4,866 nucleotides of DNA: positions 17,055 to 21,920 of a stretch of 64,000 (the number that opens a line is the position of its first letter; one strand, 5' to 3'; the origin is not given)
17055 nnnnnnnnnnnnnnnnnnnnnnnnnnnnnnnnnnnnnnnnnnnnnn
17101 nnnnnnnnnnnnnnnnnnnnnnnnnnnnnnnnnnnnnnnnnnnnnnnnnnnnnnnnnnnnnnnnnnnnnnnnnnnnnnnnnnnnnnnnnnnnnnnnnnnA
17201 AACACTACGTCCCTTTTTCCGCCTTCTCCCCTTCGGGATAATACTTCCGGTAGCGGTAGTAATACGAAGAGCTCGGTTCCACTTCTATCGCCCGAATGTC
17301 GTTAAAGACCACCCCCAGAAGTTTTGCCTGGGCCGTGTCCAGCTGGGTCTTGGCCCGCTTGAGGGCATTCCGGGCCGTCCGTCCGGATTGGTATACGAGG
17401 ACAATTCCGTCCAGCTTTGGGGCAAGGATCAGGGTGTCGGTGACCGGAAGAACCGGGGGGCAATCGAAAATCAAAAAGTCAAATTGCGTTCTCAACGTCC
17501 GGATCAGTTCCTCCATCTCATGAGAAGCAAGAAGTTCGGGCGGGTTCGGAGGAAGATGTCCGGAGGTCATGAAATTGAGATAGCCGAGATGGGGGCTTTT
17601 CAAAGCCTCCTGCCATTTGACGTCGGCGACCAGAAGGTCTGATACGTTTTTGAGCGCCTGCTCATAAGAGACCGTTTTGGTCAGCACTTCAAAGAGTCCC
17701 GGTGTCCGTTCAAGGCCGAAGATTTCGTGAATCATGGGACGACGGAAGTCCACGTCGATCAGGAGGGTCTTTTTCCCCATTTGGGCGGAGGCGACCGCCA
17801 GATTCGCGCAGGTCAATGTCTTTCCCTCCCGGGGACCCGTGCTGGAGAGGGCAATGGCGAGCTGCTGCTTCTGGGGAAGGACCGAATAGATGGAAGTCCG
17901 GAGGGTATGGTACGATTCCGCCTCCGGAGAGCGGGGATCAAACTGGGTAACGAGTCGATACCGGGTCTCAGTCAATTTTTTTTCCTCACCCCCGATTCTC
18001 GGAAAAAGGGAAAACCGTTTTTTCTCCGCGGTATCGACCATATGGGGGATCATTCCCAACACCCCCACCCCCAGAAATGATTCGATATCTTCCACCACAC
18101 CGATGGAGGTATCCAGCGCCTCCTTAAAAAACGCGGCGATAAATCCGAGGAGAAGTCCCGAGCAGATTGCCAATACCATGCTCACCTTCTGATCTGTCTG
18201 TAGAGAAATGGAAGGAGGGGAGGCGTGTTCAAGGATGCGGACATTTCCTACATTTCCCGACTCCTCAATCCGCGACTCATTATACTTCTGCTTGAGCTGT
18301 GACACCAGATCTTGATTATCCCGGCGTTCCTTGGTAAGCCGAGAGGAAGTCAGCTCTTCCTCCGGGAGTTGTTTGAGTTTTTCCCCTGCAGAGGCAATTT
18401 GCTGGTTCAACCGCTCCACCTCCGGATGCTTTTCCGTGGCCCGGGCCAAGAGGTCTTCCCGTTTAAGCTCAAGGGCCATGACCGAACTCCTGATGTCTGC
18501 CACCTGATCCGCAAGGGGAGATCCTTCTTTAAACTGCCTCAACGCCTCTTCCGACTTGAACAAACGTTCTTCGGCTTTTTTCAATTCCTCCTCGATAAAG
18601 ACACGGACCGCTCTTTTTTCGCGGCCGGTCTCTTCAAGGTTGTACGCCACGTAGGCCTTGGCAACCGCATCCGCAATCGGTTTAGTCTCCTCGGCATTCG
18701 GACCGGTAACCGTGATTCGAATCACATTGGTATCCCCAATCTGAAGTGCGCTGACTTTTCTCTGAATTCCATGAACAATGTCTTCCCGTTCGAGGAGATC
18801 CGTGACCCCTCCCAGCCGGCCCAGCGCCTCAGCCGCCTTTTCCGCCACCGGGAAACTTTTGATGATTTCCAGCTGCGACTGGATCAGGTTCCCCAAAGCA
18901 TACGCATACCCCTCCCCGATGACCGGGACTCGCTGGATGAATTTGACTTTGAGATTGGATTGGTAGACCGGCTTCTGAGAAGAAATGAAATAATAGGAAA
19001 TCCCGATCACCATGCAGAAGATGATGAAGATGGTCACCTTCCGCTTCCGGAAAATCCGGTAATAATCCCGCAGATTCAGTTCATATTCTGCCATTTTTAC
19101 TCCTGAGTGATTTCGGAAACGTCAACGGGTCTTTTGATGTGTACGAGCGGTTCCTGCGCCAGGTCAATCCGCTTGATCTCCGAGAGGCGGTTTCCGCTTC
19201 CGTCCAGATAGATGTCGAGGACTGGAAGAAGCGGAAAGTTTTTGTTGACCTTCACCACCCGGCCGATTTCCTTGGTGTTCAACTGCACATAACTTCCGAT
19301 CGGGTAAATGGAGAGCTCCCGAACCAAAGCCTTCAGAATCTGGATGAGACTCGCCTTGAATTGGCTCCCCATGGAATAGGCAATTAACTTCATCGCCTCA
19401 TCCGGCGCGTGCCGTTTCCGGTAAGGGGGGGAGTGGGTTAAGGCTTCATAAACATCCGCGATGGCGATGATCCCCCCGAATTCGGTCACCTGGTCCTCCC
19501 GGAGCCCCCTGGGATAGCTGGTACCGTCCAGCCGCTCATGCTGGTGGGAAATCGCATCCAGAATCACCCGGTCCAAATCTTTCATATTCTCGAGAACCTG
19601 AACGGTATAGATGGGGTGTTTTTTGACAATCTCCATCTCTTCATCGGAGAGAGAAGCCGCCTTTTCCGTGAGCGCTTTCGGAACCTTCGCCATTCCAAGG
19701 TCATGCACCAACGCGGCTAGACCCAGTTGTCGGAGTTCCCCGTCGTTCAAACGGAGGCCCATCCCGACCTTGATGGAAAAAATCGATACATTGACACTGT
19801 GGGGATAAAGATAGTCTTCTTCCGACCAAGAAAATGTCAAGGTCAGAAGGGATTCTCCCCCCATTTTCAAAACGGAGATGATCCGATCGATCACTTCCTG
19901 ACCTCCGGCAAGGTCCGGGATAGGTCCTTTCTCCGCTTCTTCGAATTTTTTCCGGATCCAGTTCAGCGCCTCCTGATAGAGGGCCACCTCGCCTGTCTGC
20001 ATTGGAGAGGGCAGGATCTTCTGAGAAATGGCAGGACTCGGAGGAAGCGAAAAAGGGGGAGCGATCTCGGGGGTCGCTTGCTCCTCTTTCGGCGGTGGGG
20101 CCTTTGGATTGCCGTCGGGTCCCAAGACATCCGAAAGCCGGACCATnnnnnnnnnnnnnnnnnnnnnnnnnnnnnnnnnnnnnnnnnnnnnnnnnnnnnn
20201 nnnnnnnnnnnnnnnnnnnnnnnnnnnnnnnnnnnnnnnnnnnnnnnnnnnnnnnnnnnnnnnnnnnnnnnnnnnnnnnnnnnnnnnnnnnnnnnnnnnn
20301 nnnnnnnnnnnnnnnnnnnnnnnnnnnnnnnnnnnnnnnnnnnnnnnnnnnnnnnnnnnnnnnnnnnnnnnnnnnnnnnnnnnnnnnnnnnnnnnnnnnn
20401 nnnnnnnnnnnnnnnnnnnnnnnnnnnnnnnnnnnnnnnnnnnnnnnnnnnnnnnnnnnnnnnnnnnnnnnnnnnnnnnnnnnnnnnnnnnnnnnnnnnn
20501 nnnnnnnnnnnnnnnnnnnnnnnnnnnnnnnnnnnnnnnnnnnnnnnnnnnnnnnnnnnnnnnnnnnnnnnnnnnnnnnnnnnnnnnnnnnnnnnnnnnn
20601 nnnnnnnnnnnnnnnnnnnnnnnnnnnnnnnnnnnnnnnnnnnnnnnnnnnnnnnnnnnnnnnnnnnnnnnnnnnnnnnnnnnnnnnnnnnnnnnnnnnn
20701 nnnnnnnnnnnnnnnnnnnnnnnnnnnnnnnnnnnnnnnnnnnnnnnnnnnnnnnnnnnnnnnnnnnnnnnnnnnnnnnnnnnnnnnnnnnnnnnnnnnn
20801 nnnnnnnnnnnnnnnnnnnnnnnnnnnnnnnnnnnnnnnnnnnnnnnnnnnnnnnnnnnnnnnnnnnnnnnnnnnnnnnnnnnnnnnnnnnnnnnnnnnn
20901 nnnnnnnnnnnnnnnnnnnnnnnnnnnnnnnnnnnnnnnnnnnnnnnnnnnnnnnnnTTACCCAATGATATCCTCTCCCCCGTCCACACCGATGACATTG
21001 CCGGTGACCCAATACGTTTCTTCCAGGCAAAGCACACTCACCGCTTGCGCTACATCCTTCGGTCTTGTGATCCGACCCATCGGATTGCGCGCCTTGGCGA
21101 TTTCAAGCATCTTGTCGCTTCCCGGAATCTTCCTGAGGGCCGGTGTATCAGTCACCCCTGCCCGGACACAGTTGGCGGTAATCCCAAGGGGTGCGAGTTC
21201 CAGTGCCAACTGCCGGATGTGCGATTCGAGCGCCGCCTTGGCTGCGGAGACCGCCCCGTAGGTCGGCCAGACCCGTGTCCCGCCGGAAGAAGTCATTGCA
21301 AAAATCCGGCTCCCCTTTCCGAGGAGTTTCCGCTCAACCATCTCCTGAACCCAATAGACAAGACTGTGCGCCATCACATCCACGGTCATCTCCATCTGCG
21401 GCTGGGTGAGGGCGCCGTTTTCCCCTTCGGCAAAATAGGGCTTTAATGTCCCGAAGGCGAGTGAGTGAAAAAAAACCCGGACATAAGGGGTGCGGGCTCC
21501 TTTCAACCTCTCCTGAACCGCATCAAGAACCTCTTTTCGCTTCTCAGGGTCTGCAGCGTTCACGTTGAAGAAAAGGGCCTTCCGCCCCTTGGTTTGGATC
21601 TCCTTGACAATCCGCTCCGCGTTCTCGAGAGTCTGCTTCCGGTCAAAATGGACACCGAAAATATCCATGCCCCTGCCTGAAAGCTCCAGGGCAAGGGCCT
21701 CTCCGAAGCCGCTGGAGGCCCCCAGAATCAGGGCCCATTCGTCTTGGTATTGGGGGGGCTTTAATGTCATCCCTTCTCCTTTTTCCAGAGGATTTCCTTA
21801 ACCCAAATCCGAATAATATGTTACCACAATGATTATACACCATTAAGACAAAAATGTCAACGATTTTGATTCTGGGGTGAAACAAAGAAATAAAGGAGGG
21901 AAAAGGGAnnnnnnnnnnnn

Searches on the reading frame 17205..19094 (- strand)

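Call 35: search_protein_families(library=pfam, proteins=[window:17205-19094:-], max_evalue=0.0001)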
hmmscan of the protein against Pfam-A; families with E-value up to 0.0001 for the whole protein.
window:17205-19094:- (629 aa): 5 families
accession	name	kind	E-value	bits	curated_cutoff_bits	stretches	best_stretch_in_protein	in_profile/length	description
PF13614.12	AAA_31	-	3.4e-10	40.6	27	1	424-574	14-153/177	AAA domain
PF13807.11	GNVR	-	1.2e-09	38.4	27.7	1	252-326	8-82/82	G-rich domain on putative tyrosine kinase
PF01656.29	CbiA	-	1.4e-08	35.2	25.4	1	421-601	8-84/125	CobQ/CobB/MinD/ParA nucleotide binding domain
PF10609.15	ParA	-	3e-07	30.5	27.1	1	423-598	15-173/246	NUBPL iron-transfer P-loop NTPase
PF02706.20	Wzz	-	3.9e-05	24.3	25.5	1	5-89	2-89/91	Chain length determinant protein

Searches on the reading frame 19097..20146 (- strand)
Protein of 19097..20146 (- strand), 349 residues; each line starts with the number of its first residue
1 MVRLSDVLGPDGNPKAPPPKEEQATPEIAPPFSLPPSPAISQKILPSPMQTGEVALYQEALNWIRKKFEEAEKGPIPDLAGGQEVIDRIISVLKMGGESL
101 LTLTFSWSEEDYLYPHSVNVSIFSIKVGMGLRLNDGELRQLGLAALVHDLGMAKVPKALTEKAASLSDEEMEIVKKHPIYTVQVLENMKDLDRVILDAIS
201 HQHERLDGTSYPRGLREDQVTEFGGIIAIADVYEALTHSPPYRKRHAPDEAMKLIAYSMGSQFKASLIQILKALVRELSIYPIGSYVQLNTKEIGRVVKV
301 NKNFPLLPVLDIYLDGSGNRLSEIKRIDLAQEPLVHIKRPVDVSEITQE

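Call 35: search_protein_families(library=pfam, proteins=[window:19097-20146:-], max_evalue=0.0001)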
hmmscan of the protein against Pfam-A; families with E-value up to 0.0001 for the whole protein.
window:19097-20146:- (349 aa): 2 families
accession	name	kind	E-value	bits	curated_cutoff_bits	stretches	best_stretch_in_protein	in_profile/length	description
PF13487.12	HD_5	-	7.2e-27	94.6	27.2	1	114-263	15-166/170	HD domain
PF01966.28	HD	-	8.3e-14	52.3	22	1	115-235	3-115/116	HD domain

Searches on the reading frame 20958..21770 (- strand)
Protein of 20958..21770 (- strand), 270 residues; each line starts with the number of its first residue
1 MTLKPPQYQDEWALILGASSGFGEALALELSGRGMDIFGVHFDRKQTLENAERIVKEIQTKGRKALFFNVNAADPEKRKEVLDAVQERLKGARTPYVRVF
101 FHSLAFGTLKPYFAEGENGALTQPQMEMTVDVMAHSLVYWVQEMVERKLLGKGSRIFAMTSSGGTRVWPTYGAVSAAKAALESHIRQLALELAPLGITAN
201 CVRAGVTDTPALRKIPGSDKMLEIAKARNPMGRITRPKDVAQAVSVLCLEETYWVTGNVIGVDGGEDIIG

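Call 35: search_protein_families(library=pfam, proteins=[window:20958-21770:-], max_evalue=0.0001)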
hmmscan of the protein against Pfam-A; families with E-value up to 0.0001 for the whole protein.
window:20958-21770:- (270 aa): 4 families
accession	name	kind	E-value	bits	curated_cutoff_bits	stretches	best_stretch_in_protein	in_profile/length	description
PF13561.12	adh_short_C2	-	4.4e-46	157.8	27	1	17-265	1-234/236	Enoyl-(Acyl carrier protein) reductase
PF00106.31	adh_short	-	8.8e-24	84.5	26.6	1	12-215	2-190/195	short chain dehydrogenase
PF12241.14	Enoyl_reductase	-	1.2e-05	25.2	22.1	0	122-216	104-201/236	Trans-2-enoyl-CoA reductase catalytic region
PF23441.1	SDR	-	5.6e-05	23.1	27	0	135-265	124-254/258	SDR-like rossmann domain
